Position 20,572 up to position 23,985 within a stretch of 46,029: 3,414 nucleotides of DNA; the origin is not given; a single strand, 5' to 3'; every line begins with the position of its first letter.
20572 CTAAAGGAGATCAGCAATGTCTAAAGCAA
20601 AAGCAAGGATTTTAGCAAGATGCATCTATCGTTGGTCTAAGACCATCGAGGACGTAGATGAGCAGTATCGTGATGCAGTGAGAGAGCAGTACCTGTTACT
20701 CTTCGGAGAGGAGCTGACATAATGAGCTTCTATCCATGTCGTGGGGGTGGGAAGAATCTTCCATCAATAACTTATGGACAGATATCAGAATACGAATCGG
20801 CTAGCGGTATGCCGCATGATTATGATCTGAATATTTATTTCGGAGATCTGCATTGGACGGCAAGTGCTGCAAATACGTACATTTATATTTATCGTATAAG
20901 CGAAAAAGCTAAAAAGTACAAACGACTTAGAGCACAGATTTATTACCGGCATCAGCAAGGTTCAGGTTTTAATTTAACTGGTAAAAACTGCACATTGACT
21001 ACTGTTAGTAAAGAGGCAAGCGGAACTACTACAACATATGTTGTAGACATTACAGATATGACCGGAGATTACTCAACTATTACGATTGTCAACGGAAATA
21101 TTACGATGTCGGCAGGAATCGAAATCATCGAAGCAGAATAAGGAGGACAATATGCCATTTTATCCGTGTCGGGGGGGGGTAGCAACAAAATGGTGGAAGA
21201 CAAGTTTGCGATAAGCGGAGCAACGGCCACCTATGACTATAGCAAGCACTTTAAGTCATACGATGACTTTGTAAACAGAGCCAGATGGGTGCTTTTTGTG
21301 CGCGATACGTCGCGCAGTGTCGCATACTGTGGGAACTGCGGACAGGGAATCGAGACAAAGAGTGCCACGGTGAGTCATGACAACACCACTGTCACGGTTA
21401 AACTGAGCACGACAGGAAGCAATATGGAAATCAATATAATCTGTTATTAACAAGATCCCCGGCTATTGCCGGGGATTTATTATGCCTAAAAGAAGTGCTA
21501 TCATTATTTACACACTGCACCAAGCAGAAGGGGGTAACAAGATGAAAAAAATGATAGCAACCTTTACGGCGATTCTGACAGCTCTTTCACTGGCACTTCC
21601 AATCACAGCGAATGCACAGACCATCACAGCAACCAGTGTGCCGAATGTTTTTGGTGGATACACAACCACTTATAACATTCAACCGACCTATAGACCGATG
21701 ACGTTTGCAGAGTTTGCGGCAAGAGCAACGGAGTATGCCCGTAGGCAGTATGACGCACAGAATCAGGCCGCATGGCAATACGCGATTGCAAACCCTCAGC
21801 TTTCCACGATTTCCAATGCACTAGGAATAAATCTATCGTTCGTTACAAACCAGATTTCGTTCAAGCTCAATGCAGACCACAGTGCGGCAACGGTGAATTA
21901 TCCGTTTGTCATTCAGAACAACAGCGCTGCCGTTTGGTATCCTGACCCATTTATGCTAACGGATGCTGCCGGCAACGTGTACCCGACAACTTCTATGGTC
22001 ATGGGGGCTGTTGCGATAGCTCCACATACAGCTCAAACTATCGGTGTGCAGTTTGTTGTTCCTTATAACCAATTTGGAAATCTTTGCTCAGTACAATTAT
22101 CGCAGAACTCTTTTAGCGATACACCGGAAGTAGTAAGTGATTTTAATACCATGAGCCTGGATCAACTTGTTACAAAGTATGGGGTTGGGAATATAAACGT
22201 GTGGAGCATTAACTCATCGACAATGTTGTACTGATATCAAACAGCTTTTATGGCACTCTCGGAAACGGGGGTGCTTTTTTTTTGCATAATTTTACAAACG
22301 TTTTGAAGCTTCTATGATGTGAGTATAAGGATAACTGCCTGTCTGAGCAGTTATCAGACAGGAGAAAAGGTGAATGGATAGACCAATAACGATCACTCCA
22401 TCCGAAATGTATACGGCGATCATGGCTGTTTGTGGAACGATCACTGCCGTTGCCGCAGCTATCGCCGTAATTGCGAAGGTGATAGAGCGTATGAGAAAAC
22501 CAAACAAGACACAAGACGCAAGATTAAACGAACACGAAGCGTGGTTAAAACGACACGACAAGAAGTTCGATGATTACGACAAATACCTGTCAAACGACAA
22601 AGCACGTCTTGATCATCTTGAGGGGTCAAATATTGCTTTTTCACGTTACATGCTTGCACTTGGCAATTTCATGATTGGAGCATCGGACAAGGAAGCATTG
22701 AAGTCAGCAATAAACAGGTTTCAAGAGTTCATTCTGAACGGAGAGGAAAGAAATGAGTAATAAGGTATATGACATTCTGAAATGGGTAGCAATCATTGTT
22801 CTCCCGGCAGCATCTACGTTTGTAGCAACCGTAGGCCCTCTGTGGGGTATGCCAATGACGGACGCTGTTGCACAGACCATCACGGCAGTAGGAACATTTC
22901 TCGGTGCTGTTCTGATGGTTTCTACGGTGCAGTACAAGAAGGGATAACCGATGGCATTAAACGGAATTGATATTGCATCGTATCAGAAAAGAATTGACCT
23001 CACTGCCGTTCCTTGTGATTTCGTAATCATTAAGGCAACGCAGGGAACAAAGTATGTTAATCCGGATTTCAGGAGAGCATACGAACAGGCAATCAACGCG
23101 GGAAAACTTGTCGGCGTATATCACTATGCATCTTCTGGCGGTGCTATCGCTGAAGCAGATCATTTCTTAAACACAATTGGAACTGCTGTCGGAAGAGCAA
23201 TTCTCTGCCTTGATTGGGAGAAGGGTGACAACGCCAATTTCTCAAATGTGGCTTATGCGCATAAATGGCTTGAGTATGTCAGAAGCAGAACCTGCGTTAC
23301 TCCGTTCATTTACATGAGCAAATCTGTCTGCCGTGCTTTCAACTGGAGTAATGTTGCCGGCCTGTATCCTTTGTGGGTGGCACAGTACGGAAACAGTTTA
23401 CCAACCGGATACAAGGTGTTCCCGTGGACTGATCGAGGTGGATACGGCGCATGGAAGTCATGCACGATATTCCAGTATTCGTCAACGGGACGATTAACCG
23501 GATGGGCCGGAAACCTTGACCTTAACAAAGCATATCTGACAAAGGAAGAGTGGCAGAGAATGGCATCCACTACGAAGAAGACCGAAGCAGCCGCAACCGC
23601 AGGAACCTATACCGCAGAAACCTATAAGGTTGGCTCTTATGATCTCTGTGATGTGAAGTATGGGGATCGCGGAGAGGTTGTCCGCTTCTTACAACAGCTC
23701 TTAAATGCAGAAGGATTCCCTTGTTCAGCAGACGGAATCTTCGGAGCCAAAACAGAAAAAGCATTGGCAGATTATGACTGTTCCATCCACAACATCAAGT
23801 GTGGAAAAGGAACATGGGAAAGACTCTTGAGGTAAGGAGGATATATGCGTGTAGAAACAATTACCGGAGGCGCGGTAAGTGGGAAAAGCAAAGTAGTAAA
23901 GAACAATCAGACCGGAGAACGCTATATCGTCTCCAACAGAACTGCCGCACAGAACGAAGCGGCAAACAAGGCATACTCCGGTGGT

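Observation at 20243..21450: Three PFYPCR-GGG paralogs with G9 homopolymers at their 5' ends, one copy out of frame: candidate phase-variable distal tail/host-range cassette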

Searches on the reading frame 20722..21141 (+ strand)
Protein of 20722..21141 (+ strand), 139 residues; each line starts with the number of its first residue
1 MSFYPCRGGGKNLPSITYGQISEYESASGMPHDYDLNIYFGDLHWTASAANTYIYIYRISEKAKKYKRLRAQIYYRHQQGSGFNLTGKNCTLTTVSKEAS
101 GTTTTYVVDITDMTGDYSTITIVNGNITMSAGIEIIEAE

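Call 5: search_protein_families(library=phrogs, proteins=[window:20722-21141:+], max_evalue=0.1)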
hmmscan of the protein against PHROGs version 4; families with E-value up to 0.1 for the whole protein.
window:20722-21141:+ (139 aa): 0 families

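Call 6: search_protein_families(library=pfam, proteins=[window:20722-21141:+], max_evalue=0.1)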
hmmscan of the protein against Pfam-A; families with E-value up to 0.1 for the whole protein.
window:20722-21141:+ (139 aa): 1 family
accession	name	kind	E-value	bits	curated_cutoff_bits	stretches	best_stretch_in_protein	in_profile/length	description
PF16342.10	DUF4972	-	0.095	13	28.8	0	44-80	34-70/128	Domain of unknown function (DUF4972)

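Call 25: find_encoding_contigs(protein=window:20722-21141:+, flank=10000, max_places=10)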
Protein window:20722-21141:+ (139 aa): no gene with exactly this product is on record in the collection.

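Call 33: find_homologous_proteins(query=window:20722-21141:+, max_evalue=0.01)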
Query window:20722-21141:+ (139 aa): 23 proteins with E <= 0.01 among 35 candidates.
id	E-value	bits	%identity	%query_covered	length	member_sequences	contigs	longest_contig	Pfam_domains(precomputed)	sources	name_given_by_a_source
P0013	1.3e-82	292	96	100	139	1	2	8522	-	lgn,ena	-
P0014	1.4e-81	289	93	100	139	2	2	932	-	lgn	-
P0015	2.3e-81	288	94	100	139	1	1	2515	-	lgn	-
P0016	7.0e-80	284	93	100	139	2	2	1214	-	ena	-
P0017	3.2e-79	282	91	100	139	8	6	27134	-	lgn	-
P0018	4.6e-79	281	91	100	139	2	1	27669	-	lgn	-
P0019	5.5e-78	278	90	100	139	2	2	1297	-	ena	-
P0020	5.7e-78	277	91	100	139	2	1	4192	-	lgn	-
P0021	1.2e-77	276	91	100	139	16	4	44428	-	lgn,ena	-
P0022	1.3e-77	276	91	100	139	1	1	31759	-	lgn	-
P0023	4.1e-77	275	91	100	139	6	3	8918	-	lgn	-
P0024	6.1e-77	274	90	100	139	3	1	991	-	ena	-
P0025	3.1e-76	272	89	100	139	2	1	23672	-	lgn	-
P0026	2.7e-75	269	89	100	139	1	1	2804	-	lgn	-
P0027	3.4e-75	269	89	100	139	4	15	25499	-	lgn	-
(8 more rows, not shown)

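Call 44: predict_structure(alignment_id=A1)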
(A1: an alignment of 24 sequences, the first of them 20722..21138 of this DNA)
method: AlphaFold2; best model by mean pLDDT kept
length: 139 residues; sequences in the alignment: 24
mean_pLDDT: 70.9   pTM: 0.71
mean pLDDT of the five models: 70.9, 69.3, 68.3, 66.0, 62.5
residues with pLDDT >= 90: 24; 70-90: 64; 50-70: 19; < 50: 32
segments of 3 or more residues with pLDDT < 50: 1-16, 18-28, 43-47
pLDDT, mean of each block of 10 residues (from residue 1): 31 45 46 68 53 80 87 80 82 92 89 88 72 82
secondary structure, 60 per line:
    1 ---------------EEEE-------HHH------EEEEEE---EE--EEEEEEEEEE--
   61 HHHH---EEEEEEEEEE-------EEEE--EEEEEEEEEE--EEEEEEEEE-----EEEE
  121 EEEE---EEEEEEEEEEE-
elements in order: E16-19 E36-41 E49-58 H61-64 E68-77 E85-88 E91-100 E103-111 E117-124 E128-138

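Call 47: fold_search(model_id=the predicted structure, library=pdb)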
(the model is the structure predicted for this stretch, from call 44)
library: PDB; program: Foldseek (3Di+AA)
matches with E <= 10: 851; with E <= 0.001: 0
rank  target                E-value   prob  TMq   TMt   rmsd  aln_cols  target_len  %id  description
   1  4o8q_B                8.5e-03  0.99  0.39  0.25   7.2       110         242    9  Crystal structure of bovine MHD domain of the COPI delta subunit at 2.15 A resolution (released 2015-01-07)
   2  6qfs_B                2.2e-02  0.92  0.31  0.37   6.3       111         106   12  Chargeless variant of the Cellulose-binding domain from Cellulomonas fimi (released 2019-12-18)
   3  6oxl_M                2.6e-02  0.87  0.33  0.15   9.0       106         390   14  CRYO-EM STRUCTURE OF PHOSPHORYLATED AP-2 (mu E302K) BOUND TO NECAP IN THE PRESENCE OF SS DNA (released 2019-09-11)
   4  6bnt_A                2.6e-02  0.84  0.33  0.21  10.8       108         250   13  Crystal structure of AP2 mu1 adaptin C-terminal domain with IRS-1 peptide (released 2018-11-21)
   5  3ml6_D                3.0e-02  0.93  0.35  0.17   7.8       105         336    8  a complex between Dishevelled2 and clathrin adaptor AP-2 (released 2010-08-11)
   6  2pr9_A                3.2e-02  0.82  0.33  0.21  10.8       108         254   13  Mu2 adaptin subunit (AP50) of AP2 adaptor (second domain), complexed with GABAA receptor-gamma2 subunit-derived intern (released 2008-03-18)
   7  4jo5                  3.4e-02  0.38  0.25  0.22   9.0       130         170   11  CBM3a-L domain with flanking linkers from scaffoldin cipA of cellulosome of Clostridium thermocellum (released 2013-07-17)
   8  7rwb_M                3.6e-02  0.90  0.34  0.15  10.7       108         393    6  AP2 bound to the APA domain of SGIP in the presence of heparin (released 2022-03-30)
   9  6qfs_F                3.6e-02  0.89  0.30  0.36   6.3       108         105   11  Chargeless variant of the Cellulose-binding domain from Cellulomonas fimi (released 2019-12-18)
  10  8ose                  3.8e-02  0.30  0.21  0.07  14.0       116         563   14  C. perfringens chitinase CP4_3455 in complex with inhibitor bisdionin C (released 2023-07-12)
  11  3g9h                  4.0e-02  0.90  0.34  0.21   6.2       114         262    7  Crystal structure of the C-terminal mu homology domain of Syp1 (released 2009-09-22)
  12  3zqx                  4.0e-02  0.44  0.26  0.26  12.2       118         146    9  Carbohydrate-binding module CBM3b from the cellulosomal cellobiohydrolase 9A from Clostridium thermocellum (released 2012-04-25)
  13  3ml6_F                4.2e-02  0.93  0.36  0.18   8.6       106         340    8  a complex between Dishevelled2 and clathrin adaptor AP-2 (released 2010-08-11)
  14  7rb4                  4.2e-02  0.51  0.29  0.10   8.6       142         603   12  Crystal structure of Peptono Toxin, a diphtheria toxin homolog, from Seinonella peptonophila (released 2022-04-20)
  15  7oi5_B                4.7e-02  0.72  0.30  0.18   8.4       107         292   10  Crystal structure of AP2 Mu2 - FCHO2 chimera (GST cleaved) (released 2022-06-01)
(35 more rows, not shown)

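Call 48: fold_search(model_id=the predicted structure, library=viral)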
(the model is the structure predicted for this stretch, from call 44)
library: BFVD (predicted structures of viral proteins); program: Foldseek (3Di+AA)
matches with E <= 10: 919; with E <= 0.001: 0
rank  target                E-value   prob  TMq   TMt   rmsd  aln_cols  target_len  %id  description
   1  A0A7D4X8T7            7.5e-03  0.99  0.41  0.46   7.4       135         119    8  (no name in the UniProt tables at hand)
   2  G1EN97                9.7e-03  0.97  0.37  0.26   8.8       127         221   11  Capsid protein (Fragment) [Trailing lespedeza virus 1]
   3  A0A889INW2            9.7e-03  0.97  0.35  0.30   6.4       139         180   12  Uncharacterized protein [Evros sobemo-like virus]
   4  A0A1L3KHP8            1.3e-02  0.92  0.40  0.25  17.6       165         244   13  (no name in the UniProt tables at hand)
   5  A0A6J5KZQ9            1.5e-02  0.92  0.39  0.13  13.4       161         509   10  Uncharacterized protein [uncultured Caudovirales phage]
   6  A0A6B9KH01            1.7e-02  0.63  0.31  0.24  14.5       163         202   10  Uncharacterized protein [Atrato Sobemo-like virus 4]
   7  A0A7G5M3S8            2.0e-02  0.90  0.40  0.13   7.9       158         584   11  (no name in the UniProt tables at hand)
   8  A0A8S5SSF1            2.2e-02  0.97  0.40  0.28   4.9       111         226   11  Uncharacterized protein [Myoviridae sp. ct2Qy24]
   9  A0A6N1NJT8            2.4e-02  0.93  0.36  0.17   5.9       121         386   10  Uncharacterized protein [Tupanvirus deep ocean]
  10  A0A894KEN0            2.7e-02  0.30  0.27  0.17  13.9       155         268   12  (no name in the UniProt tables at hand)
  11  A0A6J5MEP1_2          3.0e-02  0.38  0.27  0.07  12.8       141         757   14  Uncharacterized protein [uncultured Caudovirales phage]
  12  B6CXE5                3.1e-02  0.69  0.36  0.09  11.3       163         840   11  (no name in the UniProt tables at hand)
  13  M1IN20                3.9e-02  0.85  0.36  0.12  14.0       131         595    8  (no name in the UniProt tables at hand)
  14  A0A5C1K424            4.1e-02  0.89  0.44  0.27  15.5       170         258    8  Uncharacterized protein [Guadeloupe mosquito virus]
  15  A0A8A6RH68            4.5e-02  0.94  0.42  0.33   8.1       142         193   11  Uncharacterized protein [Hymenopteran tombus-related virus]
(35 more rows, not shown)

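Call 49: search_protein_representatives(alignment_id=A1)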
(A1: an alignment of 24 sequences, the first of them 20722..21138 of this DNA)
Query: 24 sequences, 139 profile positions. Proteins with E-value up to 0.001 (for the whole library): 5; up to 1e-10: 2; up to 1e-30: 1. The best 5 are listed.
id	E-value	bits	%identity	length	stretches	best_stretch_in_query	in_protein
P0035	9.9e-70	249.4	-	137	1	1-139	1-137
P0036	6.5e-18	81.5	-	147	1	1-139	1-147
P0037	2.2e-10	57.1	-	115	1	56-139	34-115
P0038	5.9e-10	55.7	-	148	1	52-137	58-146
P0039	1.3e-04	38.4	-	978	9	97-130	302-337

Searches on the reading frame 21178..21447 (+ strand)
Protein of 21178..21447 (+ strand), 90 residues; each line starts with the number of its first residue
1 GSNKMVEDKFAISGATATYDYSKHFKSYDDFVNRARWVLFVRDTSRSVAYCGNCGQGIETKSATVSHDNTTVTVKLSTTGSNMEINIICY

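Call 54: find_related_loci(query=window:21178-21447:+, collection=viral_contigs, flank=3000)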
Query seq(90 aa) (90 aa) in viral_contigs; peptide patterns used: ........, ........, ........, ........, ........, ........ (x = any residue, [..] = any of these).
12 stretches matched a pattern, but none encodes a relative of the query by tblastn (E <= 1e-3).

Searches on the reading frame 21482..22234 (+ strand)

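Call 5: search_protein_families(library=phrogs, proteins=[window:21482-22234:+], max_evalue=0.1)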
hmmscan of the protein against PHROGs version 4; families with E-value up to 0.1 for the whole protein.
window:21482-22234:+ (250 aa): 0 families

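Call 6: search_protein_families(library=pfam, proteins=[window:21482-22234:+], max_evalue=0.1)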
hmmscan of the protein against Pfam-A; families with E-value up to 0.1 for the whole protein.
window:21482-22234:+ (250 aa): 0 families

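Call 70: search_protein_families(library=pfam, proteins=[window:21542-22231:+], max_evalue=10)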
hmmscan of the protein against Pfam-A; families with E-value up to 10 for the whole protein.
window:21542-22231:+ (230 aa): 1 family
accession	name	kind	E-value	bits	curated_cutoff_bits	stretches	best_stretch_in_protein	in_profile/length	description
PF16482.11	Staufen_C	-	0.13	12.9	27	1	146-217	19-90/111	Staufen C-terminal domain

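Call 71: search_protein_families(library=phrogs, proteins=[window:21542-22231:+], max_evalue=1)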
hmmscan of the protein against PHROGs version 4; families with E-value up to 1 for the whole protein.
window:21542-22231:+ (230 aa): 0 families

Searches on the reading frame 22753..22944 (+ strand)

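Call 70: search_protein_families(library=pfam, proteins=[window:22753-22944:+], max_evalue=10)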
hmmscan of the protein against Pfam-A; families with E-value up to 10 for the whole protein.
window:22753-22944:+ (64 aa): 2 families
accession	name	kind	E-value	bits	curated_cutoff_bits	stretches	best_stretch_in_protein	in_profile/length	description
PF16938.10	Phage_holin_Dp1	-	5.8e-25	87.9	25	1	1-63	1-63/63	Putative phage holin Dp-1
PF19857.4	DUF6332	-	0.025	15.5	25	1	17-59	23-65/85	Family of unknown function (DUF6332)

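Call 71: search_protein_families(library=phrogs, proteins=[window:22753-22944:+], max_evalue=1)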
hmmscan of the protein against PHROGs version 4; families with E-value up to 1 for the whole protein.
window:22753-22944:+ (64 aa): 3 families
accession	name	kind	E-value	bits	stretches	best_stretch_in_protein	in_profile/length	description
phrog_881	-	lysis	1.2e-23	83.9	1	1-63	3-65/68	holin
phrog_9233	-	lysis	4.6e-15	56.9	1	2-63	15-76/124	holin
phrog_13239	-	unknown function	4e-10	41.1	1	1-63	19-81/138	-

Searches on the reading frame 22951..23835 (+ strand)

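Call 20: search_protein_families(library=phrogs, proteins=[window:22951-23835:+], max_evalue=0.001)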
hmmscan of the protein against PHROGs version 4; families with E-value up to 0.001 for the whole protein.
window:22951-23835:+ (294 aa): 9 families
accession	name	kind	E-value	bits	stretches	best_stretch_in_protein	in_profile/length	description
phrog_291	-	lysis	4.7e-59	201.5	1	1-235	111-338/509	endolysin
phrog_6219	-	lysis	6.7e-35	122.1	1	4-282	3-294/326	endolysin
phrog_6745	-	lysis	1.2e-31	111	1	3-200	4-188/396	endolysin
phrog_3084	-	lysis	3.4e-17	63.6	1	1-215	157-374/468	endolysin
phrog_35916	-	unknown function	3.1e-09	37.3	1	25-174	33-193/488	-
phrog_2649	-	lysis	4.7e-09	37.5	1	181-292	126-235/261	endolysin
phrog_1493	-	lysis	3e-07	30.9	1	207-273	218-283/394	endolysin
phrog_1224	-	head and packaging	1.3e-06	28.9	1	236-274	5-43/438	endolysin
phrog_23704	-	unknown function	4.9e-05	24.7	1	102-211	38-133/134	-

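Call 21: search_protein_families(library=pfam, proteins=[window:22951-23835:+], max_evalue=0.001)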
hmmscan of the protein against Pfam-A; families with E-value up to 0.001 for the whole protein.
window:22951-23835:+ (294 aa): 2 families
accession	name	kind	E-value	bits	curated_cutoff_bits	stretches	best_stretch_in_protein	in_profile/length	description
PF01183.26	Glyco_hydro_25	-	2e-37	129.7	27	1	6-185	1-180/180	Glycosyl hydrolases family 25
PF01471.23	PG_binding_1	-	2.1e-05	25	23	1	240-275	1-37/57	Putative peptidoglycan binding domain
